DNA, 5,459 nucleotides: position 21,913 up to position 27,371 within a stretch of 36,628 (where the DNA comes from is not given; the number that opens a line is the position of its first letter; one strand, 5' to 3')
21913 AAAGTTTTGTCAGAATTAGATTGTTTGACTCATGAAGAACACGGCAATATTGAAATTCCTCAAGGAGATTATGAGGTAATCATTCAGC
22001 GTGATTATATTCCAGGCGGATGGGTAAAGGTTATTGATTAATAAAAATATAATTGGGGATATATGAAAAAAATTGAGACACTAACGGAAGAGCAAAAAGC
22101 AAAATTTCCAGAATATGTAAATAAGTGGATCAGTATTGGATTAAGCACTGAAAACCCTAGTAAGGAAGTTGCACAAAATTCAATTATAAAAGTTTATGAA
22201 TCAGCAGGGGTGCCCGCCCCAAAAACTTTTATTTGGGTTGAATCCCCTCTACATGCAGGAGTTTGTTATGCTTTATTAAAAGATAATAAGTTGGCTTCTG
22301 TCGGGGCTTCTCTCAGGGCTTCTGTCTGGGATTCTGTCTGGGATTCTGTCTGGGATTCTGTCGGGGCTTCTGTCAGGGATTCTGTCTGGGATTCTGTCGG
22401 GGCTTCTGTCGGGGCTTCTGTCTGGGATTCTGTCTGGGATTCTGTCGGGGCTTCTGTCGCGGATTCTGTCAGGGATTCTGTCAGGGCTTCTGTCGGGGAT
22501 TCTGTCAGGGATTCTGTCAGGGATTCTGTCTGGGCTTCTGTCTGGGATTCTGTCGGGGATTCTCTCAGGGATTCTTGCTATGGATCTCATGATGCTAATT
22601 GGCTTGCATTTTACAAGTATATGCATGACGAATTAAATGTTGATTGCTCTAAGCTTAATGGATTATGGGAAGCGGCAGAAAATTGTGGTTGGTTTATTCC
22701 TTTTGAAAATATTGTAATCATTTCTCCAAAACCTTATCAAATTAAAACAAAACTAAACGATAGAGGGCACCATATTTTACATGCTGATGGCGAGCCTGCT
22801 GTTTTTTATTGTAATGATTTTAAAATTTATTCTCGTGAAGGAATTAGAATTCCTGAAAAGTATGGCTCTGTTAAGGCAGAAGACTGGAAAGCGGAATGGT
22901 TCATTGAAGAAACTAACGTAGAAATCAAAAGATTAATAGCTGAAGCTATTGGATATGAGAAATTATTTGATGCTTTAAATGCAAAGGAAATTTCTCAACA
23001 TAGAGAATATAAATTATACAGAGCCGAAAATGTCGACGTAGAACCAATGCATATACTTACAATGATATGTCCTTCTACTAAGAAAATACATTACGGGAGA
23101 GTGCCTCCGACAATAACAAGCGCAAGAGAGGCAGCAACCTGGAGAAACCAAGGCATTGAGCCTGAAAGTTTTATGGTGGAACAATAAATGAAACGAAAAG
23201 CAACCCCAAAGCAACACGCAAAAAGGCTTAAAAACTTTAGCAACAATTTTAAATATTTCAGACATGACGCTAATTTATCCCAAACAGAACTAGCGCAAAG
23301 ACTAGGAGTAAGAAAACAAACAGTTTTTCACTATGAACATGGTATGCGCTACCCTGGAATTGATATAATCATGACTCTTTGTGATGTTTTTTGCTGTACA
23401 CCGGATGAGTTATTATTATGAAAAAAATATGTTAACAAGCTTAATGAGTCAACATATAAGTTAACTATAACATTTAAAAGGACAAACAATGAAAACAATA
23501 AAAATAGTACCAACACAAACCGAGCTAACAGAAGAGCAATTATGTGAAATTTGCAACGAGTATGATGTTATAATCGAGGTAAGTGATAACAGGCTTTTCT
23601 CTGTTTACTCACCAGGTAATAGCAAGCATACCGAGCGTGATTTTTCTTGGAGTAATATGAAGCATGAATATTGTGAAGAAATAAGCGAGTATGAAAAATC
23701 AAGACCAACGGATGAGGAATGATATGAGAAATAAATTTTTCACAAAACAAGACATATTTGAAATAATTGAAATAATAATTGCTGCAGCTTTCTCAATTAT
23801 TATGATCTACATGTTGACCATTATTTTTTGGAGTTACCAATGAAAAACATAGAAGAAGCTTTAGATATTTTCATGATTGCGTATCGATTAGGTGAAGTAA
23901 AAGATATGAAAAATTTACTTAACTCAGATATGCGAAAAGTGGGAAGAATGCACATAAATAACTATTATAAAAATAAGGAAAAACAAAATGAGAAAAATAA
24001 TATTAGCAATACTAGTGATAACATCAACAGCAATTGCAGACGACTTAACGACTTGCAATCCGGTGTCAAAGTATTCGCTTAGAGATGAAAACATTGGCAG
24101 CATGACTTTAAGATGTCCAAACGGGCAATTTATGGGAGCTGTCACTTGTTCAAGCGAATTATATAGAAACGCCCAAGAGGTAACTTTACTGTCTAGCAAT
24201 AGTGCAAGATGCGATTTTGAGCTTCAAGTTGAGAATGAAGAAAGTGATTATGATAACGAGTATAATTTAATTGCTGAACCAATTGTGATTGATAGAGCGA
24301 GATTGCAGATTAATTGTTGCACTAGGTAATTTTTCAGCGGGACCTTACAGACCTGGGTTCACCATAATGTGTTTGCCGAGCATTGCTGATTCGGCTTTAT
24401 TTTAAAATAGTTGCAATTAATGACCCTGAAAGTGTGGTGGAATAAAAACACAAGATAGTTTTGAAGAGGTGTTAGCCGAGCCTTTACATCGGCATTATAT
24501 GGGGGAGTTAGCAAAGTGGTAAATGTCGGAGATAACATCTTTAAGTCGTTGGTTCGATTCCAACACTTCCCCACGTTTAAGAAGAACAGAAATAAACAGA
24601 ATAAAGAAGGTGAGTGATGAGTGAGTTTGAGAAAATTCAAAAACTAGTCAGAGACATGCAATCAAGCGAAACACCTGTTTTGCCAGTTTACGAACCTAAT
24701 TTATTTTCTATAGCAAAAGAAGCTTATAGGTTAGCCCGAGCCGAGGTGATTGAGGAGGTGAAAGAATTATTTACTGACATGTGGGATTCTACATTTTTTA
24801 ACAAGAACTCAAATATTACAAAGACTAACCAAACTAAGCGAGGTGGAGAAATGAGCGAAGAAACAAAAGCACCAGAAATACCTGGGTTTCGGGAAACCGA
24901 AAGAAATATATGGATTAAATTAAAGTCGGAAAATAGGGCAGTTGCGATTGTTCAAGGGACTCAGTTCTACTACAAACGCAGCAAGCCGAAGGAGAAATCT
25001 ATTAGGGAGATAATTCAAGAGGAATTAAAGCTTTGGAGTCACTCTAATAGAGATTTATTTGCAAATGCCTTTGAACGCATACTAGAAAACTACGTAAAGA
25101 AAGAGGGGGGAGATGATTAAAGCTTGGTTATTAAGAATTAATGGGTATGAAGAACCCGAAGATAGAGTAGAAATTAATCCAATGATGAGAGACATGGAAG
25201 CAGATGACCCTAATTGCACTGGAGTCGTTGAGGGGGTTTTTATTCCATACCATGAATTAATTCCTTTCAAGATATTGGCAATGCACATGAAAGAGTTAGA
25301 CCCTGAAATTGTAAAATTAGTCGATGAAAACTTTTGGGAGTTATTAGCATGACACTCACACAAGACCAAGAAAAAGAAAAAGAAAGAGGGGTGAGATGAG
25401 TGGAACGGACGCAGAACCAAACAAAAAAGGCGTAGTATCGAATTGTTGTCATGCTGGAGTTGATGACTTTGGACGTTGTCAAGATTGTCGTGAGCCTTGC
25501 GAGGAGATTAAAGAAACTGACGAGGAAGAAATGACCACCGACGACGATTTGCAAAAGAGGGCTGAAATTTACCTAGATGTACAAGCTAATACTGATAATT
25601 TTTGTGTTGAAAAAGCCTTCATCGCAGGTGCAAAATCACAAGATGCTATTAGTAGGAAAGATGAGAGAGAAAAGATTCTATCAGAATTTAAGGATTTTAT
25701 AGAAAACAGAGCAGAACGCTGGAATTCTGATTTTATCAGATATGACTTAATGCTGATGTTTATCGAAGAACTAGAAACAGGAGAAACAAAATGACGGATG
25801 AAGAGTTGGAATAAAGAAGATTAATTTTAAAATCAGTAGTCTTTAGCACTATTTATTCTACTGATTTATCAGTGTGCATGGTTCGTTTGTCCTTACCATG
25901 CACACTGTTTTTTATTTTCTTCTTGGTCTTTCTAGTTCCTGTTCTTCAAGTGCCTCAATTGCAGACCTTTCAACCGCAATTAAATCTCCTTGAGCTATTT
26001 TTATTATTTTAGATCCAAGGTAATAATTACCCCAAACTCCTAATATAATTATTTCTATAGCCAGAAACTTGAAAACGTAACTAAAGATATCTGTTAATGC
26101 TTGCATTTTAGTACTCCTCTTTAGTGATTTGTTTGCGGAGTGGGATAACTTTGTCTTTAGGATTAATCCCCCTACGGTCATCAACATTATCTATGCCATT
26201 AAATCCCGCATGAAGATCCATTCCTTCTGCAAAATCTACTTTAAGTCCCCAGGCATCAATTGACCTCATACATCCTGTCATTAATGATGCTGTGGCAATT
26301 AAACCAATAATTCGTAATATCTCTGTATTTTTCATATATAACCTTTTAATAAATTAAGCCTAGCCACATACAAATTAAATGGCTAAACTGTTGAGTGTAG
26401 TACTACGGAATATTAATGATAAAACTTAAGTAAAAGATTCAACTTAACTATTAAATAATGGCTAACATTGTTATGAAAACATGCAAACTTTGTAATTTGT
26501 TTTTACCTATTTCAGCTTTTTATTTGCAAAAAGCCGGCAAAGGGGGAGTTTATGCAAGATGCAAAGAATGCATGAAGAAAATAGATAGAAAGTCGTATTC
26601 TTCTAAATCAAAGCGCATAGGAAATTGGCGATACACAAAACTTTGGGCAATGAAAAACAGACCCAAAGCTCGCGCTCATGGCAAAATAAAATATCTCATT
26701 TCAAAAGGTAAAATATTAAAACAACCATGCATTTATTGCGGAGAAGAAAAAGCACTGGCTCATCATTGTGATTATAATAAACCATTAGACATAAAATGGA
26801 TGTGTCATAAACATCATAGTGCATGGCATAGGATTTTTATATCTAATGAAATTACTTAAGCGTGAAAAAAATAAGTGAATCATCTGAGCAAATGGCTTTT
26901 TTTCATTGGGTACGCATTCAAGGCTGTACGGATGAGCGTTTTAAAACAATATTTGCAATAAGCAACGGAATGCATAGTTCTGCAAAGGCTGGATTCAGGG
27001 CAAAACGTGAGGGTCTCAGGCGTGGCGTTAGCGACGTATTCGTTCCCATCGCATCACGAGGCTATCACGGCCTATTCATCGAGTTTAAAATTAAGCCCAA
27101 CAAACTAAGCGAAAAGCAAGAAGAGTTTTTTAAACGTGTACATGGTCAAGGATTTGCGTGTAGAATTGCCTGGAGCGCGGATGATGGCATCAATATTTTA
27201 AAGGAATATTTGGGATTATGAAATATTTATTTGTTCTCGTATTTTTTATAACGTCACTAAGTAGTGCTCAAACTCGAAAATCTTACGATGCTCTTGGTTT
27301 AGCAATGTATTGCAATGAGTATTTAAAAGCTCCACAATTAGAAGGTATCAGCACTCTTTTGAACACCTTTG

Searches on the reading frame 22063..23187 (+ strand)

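Call 12: search_protein_families(library=phrogs, proteins=[window:22063-23187:+], max_evalue=0.001)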
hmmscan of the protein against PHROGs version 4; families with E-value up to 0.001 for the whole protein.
window:22063-23187:+ (374 aa): 1 family
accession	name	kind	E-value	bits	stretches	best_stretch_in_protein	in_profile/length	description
phrog_31813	-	unknown function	1.1e-21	78.3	1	182-372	179-376/378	-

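Call 58: search_protein_families(library=pfam, proteins=[window:22063-23187:+], max_evalue=0.01)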
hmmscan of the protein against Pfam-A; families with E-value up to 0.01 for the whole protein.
window:22063-23187:+ (374 aa): 1 family
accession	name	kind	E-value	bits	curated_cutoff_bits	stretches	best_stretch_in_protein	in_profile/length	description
PF20530.3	DUF6745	-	3.3e-25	89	27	1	168-370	5-200/206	Domain of unknown function (DUF6745)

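Call 69: search_protein_families(library=ncbifam, proteins=[window:22063-23187:+], max_evalue=0.1)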
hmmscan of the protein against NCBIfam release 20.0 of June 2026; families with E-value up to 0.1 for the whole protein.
window:22063-23187:+ (374 aa): 2 families
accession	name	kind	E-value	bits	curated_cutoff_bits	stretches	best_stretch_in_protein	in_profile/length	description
NF033609.2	MSCRAMM_ClfA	exception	0.057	11.1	1150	1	87-171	586-672/934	MSCRAMM family adhesin clumping factor ClfA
NF033849.1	ser_rich_anae_1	subfamily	0.095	10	650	0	79-165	451-535/1163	serine-rich protein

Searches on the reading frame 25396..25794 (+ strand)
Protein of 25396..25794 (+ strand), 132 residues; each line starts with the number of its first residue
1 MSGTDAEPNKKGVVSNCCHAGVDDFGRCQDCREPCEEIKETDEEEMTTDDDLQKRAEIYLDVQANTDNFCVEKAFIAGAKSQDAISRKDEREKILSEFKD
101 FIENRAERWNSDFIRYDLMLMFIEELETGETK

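Call 12: search_protein_families(library=phrogs, proteins=[window:25396-25794:+], max_evalue=0.001)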
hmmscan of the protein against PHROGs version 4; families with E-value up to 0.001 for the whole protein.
window:25396-25794:+ (132 aa): 0 families

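Call 58: search_protein_families(library=pfam, proteins=[window:25396-25794:+], max_evalue=0.01)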
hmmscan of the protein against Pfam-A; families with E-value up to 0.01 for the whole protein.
window:25396-25794:+ (132 aa): 1 family
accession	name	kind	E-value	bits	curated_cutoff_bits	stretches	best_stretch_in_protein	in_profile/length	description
PF21808.2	Dynamin-like_hel_bact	-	0.0085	15.8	28.3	0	87-130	99-142/373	Bacterial dynamin-like protein, helical domain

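Call 69: search_protein_families(library=ncbifam, proteins=[window:25396-25794:+], max_evalue=0.1)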
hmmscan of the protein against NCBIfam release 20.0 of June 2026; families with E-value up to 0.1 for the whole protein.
window:25396-25794:+ (132 aa): 0 families

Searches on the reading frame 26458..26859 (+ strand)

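Call 12: search_protein_families(library=phrogs, proteins=[window:26458-26859:+], max_evalue=0.001)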
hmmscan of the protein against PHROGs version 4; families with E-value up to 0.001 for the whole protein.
window:26458-26859:+ (133 aa): 6 families
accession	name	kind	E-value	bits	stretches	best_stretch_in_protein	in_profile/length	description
phrog_2340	-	DNA, RNA and nucleotide metabolism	9.2e-25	88.7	2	64-125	98-161/171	endonuclease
phrog_1035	-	DNA, RNA and nucleotide metabolism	1.1e-12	49.4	1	5-112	62-190/271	endonuclease VII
phrog_11793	-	unknown function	1.3e-11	45.1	1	70-124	1-57/65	-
phrog_2255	-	DNA, RNA and nucleotide metabolism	2.1e-10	41.4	1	4-108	51-135/211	HNH endonuclease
phrog_5558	-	moron, auxiliary metabolic gene and host takeover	8.4e-10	40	1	2-52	4-51/130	Lar-like restriction alleviation protein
phrog_2633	-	DNA, RNA and nucleotide metabolism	7.2e-07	30.5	1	3-79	10-67/142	endonuclease VII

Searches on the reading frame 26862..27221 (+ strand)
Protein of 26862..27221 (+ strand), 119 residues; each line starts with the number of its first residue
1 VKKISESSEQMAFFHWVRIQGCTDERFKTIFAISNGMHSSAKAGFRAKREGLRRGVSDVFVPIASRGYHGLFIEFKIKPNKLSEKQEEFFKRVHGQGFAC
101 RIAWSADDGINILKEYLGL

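Call 12: search_protein_families(library=phrogs, proteins=[window:26862-27221:+], max_evalue=0.001)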
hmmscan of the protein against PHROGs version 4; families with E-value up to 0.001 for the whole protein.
window:26862-27221:+ (119 aa): 4 families
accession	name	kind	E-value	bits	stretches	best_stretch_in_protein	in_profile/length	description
phrog_824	-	unknown function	1.1e-32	115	1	2-119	62-177/265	-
phrog_5702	-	DNA, RNA and nucleotide metabolism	9.5e-14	52.2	1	50-117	1-67/70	Holliday junction resolvase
phrog_2363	-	unknown function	2.1e-07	31.7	1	8-118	63-172/192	-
phrog_93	-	DNA, RNA and nucleotide metabolism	3.4e-06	27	1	52-117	379-442/613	endonuclease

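Call 58: search_protein_families(library=pfam, proteins=[window:26862-27221:+], max_evalue=0.01)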
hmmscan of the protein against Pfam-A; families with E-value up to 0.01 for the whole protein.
window:26862-27221:+ (119 aa): 1 family
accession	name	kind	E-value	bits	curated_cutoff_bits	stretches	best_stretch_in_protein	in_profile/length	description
PF08774.17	VRR_NUC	-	5.7e-08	33.2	23.8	1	26-103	34-112/116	VRR-NUC domain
